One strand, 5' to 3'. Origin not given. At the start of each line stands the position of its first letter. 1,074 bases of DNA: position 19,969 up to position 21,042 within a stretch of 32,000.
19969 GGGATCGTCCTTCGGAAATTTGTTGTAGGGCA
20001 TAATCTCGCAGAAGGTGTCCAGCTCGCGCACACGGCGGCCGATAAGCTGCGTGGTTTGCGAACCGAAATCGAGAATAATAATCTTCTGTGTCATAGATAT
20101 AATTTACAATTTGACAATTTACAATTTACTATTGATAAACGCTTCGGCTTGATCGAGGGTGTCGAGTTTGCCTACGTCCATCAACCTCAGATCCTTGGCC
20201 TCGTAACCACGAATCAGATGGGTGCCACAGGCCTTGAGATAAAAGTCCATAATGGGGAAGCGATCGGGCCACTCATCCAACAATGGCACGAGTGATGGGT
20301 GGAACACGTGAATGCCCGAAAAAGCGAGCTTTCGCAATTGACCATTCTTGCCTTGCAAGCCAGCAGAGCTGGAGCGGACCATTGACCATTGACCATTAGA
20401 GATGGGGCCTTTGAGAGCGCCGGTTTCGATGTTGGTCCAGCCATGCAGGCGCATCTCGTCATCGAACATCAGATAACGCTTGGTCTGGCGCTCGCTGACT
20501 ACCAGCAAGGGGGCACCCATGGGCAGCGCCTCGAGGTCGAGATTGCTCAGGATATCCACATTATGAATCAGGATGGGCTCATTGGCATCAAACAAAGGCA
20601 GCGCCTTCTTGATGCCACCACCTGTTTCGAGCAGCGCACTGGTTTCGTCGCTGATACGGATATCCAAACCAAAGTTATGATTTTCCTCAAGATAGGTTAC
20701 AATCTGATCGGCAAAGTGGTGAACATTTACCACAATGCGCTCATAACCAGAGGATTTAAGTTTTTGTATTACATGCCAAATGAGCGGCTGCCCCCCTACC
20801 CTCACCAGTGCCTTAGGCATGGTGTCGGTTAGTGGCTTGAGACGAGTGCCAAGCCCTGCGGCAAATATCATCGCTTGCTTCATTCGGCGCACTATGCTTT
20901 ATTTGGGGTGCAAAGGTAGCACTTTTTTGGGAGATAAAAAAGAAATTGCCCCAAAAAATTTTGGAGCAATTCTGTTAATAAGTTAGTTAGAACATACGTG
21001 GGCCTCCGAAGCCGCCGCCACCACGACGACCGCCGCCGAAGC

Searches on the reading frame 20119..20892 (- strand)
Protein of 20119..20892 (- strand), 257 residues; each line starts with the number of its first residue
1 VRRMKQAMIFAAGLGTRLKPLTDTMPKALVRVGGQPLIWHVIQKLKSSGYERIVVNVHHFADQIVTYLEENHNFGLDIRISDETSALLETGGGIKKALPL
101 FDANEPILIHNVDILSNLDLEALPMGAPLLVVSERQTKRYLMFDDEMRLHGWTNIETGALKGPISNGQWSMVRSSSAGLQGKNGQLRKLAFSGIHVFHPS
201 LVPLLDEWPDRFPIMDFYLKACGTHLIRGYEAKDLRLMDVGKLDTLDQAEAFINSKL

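Call 61: search_protein_families(library=pfam, proteins=[window:20119-20892:-])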
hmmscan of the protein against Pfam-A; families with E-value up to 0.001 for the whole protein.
window:20119-20892:- (257 aa): 3 families
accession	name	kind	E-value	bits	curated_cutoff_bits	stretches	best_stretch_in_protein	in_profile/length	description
PF00483.29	NTP_transferase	-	2.3e-16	60.5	21.2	1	7-121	2-118/245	Nucleotidyl transferase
PF12804.13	NTP_transf_3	-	2.1e-11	44.7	27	1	7-114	1-96/160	MobA-like NTP transferase domain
PF01128.25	IspD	-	0.00016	22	27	1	7-61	3-55/221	2-C-methyl-D-erythritol 4-phosphate cytidylyltransferase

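Call 62: find_homologous_proteins(query=window:20119-20883:-)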
Query window:20119-20883:- (254 aa): 8000 proteins with E <= 0.001 among 8000 candidates; the best 120 are listed.
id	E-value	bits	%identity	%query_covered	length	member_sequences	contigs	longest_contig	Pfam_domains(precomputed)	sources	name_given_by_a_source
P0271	2.6e-178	609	86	99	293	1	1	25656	PF00483.30,PF12804.14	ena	-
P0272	1.3e-162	557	98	99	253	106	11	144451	PF00483.30,PF12804.14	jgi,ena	jgi:NDP-sugar pyrophosphorylase family protein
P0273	1.4e-151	521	94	99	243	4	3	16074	PF00483.30,PF12804.14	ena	-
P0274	1.5e-150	518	94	99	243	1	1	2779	PF00483.30,PF12804.14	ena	-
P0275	1.1e-146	505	92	98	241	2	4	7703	PF00483.30,PF12804.14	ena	-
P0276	1.1e-141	489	90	99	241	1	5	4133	PF00483.30,PF12804.14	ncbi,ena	-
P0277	4.4e-141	487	87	99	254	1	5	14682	PF00483.30,PF12804.14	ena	-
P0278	1.0e-140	485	87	99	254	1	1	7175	PF00483.30,PF12804.14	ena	-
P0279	7.6e-138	476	87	99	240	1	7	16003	PF00483.30,PF12804.14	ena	-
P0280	4.4e-137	474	87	99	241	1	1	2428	PF00483.30,PF12804.14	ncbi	-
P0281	2.6e-136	471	87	99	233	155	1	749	PF00483.30,PF12804.14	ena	-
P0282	8.0e-136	469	87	99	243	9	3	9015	PF00483.30,PF12804.14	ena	-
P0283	8.7e-136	469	82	100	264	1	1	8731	PF00483.30,PF12804.14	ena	-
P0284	1.8e-135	468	86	99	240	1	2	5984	PF00483.30,PF12804.14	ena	-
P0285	5.4e-135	467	85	99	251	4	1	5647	PF00483.30,PF12804.14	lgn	-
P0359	2.6e-122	425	78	98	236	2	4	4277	PF00483.30,PF12804.14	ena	-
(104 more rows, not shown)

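Call 78: find_encoding_contigs(protein=P0273, flank=300, max_places=1)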
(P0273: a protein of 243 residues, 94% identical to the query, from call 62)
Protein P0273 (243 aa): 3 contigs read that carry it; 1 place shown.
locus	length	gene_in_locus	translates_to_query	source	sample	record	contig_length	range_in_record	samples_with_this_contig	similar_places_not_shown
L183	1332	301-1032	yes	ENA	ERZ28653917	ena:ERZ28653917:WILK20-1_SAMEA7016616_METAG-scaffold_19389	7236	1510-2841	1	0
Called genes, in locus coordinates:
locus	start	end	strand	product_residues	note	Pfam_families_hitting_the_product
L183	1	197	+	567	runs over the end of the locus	?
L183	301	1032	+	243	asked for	PF00483:NTP_transferase, PF12804:NTP_transf_3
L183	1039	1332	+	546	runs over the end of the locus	PF00117:GATase, PF07722:Peptidase_C26 (weak), PF02540:NAD_synthase (weak), PF00958:GMP_synt_C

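Call 79: find_encoding_contigs(protein=P0359, flank=300, max_places=1)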
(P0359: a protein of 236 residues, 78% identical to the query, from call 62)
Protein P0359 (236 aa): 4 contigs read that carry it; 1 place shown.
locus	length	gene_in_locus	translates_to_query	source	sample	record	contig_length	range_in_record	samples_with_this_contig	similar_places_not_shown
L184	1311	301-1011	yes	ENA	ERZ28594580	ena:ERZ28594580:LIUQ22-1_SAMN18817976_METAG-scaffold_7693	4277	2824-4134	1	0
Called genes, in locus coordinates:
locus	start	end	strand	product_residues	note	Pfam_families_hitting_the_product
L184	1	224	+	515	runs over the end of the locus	PF01636:APH, PF22740:PapZ_C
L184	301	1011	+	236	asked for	PF00483:NTP_transferase, PF12804:NTP_transf_3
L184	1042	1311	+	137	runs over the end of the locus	?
